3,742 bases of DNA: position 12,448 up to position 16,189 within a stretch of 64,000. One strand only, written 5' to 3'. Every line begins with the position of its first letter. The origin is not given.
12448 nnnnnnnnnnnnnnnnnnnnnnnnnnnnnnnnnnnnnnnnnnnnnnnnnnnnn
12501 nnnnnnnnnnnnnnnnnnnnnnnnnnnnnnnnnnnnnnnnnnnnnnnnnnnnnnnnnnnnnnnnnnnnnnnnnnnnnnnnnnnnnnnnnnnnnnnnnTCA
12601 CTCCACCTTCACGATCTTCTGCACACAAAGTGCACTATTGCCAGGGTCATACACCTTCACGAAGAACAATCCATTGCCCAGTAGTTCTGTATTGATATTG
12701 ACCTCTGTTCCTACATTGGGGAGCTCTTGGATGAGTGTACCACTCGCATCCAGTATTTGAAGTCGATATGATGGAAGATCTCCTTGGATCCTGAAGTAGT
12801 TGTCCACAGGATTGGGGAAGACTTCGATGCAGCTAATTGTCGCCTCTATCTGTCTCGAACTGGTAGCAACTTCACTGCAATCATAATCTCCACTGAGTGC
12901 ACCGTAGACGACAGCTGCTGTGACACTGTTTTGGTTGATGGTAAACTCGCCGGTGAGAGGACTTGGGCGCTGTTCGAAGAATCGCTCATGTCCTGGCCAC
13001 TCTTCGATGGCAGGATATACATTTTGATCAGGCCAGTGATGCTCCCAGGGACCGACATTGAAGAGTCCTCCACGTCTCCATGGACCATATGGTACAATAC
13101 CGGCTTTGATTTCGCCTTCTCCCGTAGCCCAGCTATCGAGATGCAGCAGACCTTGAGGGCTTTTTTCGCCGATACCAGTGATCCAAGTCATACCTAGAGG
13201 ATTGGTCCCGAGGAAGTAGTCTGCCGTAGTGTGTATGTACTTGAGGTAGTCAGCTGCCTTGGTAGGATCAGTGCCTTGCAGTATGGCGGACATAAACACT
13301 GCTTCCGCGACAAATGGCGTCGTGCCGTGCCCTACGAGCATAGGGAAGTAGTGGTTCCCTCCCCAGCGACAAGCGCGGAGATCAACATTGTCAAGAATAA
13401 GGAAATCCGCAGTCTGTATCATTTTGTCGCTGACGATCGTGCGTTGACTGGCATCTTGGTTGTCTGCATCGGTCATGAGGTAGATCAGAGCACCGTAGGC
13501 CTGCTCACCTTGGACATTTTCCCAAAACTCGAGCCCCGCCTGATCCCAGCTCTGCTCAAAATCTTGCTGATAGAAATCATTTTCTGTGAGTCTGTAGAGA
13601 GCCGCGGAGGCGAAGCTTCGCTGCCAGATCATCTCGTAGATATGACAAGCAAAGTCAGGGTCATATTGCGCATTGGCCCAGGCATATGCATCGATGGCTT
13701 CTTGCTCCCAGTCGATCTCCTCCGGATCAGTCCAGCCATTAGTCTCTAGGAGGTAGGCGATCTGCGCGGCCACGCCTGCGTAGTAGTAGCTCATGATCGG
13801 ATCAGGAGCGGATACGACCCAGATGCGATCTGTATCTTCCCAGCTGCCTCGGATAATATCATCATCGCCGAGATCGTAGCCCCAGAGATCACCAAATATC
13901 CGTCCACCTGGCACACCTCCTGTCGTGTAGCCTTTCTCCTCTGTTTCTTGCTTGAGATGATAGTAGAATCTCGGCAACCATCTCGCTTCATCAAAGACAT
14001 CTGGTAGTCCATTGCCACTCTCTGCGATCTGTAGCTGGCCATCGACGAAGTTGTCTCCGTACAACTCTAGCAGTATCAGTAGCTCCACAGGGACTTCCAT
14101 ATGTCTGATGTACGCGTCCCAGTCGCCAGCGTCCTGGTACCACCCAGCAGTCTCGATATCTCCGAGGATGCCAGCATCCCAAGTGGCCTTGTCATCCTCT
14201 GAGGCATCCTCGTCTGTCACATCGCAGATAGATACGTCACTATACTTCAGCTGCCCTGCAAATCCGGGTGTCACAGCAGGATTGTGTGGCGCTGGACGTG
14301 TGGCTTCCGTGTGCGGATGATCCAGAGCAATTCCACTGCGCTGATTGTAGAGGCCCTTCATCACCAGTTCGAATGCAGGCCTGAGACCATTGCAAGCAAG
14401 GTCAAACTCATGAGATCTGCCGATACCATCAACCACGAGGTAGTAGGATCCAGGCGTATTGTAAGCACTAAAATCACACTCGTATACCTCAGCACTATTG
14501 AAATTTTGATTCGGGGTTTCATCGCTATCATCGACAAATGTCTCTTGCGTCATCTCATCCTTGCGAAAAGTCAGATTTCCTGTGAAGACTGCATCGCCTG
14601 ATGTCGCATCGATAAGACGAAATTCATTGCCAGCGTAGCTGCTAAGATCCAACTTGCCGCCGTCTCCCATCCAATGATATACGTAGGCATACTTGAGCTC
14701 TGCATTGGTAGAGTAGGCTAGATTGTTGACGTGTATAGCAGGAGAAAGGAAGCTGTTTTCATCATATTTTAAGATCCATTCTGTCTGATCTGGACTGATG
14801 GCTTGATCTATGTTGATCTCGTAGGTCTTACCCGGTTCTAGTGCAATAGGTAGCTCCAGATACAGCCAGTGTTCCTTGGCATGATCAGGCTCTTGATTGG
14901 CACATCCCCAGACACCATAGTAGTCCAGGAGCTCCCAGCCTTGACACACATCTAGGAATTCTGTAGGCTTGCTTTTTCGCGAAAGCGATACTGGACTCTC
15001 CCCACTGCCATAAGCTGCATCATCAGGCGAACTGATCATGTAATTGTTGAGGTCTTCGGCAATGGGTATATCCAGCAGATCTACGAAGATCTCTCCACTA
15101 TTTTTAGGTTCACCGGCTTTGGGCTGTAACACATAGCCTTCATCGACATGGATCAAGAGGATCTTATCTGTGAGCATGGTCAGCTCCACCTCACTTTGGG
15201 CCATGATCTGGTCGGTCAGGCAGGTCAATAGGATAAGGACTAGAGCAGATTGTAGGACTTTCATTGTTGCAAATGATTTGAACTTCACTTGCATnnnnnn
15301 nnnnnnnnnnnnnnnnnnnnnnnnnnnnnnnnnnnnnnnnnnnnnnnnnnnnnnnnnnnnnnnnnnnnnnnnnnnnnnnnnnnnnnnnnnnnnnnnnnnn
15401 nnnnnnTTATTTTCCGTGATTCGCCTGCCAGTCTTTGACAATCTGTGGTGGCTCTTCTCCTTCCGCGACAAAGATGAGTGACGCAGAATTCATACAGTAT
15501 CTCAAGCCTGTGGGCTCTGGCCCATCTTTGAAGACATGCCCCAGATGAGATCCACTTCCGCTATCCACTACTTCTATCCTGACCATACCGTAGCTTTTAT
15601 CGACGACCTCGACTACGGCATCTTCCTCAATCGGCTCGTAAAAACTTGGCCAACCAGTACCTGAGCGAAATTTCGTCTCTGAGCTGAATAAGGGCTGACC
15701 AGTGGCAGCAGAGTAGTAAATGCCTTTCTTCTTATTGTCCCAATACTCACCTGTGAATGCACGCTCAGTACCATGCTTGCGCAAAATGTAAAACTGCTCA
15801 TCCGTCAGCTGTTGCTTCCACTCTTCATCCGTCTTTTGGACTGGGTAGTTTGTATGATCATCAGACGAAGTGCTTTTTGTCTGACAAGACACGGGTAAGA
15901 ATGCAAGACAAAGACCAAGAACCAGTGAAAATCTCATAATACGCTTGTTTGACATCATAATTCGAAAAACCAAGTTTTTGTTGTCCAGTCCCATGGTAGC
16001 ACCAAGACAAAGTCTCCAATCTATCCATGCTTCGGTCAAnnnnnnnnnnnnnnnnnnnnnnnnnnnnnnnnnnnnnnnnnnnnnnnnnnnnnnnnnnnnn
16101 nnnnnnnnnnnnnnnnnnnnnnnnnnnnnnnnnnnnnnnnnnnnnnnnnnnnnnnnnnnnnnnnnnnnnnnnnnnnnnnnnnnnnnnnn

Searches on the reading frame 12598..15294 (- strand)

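Call 11: search_protein_families(library=pfam, proteins=[window:12598-15294:-], max_evalue=0.00001)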
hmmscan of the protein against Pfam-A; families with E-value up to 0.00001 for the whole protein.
window:12598-15294:- (898 aa): 3 families
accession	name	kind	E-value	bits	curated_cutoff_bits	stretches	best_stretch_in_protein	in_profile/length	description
PF00759.25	Glyco_hydro_9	-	9.6e-18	65.1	27.7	1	382-795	50-443/444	Glycosyl hydrolase family 9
PF02927.20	CelD_N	-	3.9e-11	44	24.6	1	184-292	3-85/86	Cellulase N-terminal ig-like domain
PF18962.6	Por_Secre_tail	-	1.1e-07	32.5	27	1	825-889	1-70/75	Secretion system C-terminal sorting domain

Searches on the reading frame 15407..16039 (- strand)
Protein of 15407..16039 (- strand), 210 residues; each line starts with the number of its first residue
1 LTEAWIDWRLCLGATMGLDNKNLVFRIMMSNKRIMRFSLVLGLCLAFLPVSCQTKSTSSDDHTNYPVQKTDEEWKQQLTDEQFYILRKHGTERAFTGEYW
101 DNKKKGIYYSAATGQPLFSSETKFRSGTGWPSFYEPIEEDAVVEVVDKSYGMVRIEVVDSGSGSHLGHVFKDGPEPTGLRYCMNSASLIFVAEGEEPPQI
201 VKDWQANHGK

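Call 11: search_protein_families(library=pfam, proteins=[window:15407-16039:-], max_evalue=0.00001)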
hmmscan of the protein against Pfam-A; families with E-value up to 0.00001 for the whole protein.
window:15407-16039:- (210 aa): 1 family
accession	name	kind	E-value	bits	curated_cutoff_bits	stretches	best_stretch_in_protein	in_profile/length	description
PF01641.26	SelR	-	1.3e-47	161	24.9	1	78-191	1-115/116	SelR domain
